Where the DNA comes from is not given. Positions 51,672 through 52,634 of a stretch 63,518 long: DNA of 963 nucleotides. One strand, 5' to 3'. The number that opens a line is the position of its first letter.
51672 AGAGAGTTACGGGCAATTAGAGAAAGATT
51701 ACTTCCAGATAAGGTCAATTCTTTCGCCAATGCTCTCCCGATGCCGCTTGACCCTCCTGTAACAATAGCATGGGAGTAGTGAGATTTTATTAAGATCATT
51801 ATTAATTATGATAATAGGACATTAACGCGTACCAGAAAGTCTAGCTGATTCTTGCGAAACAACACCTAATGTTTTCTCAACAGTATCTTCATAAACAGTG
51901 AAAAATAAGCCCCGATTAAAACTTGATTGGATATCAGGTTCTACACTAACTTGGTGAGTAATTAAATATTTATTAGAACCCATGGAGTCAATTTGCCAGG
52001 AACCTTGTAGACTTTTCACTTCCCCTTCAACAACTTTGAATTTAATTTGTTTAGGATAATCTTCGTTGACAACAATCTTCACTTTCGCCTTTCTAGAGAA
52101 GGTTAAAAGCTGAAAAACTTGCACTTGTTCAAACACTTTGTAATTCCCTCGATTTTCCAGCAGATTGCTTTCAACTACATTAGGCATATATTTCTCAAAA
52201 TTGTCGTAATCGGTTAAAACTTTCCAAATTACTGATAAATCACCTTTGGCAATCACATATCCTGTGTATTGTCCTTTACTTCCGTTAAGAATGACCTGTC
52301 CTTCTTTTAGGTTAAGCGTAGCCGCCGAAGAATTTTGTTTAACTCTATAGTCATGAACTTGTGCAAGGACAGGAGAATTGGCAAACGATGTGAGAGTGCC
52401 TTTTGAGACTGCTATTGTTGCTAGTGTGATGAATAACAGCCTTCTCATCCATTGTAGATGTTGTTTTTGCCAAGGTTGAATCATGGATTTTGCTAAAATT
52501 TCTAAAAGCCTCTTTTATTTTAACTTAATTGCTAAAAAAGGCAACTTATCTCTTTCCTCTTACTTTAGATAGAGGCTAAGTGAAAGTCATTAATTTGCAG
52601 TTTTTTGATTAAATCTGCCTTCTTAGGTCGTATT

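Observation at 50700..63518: AT-rich, HIP1-free ~13-kb island carrying a coherent envelope-lipid modification cluster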

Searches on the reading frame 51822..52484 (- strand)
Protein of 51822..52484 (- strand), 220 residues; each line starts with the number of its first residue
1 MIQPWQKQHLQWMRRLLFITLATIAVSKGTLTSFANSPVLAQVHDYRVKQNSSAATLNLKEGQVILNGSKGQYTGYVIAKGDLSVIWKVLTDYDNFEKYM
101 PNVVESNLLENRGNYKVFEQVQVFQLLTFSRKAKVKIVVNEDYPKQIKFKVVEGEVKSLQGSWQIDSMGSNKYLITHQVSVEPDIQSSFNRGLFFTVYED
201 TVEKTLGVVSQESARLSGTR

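Call 5: search_protein_families(library=pfam, proteins=[window:51822-52484:-], max_evalue=0.01)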
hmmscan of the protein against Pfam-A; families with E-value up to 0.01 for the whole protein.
window:51822-52484:- (220 aa): 2 families
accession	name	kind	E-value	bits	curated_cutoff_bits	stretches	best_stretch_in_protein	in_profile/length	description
PF03364.25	Polyketide_cyc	-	3.1e-13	50.5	23.4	1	83-185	5-103/126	Polyketide cyclase / dehydrase and lipid transport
PF10604.15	Polyketide_cyc2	-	1.2e-05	26.1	27.4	1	84-182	15-109/142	Polyketide cyclase / dehydrase and lipid transport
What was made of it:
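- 51822..52484 (-): Secreted SRPBCC/START-like protein, 220 aa. Predicted periplasmic lipid carrier. Pfam Polyketide_cyc, E = 3.1e-13 (call 5).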

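Call 23: search_protein_families(library=ncbifam, proteins=[window:51822-52484:-], max_evalue=0.001)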
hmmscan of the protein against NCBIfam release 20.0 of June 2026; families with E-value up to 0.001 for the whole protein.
window:51822-52484:- (220 aa): 0 families
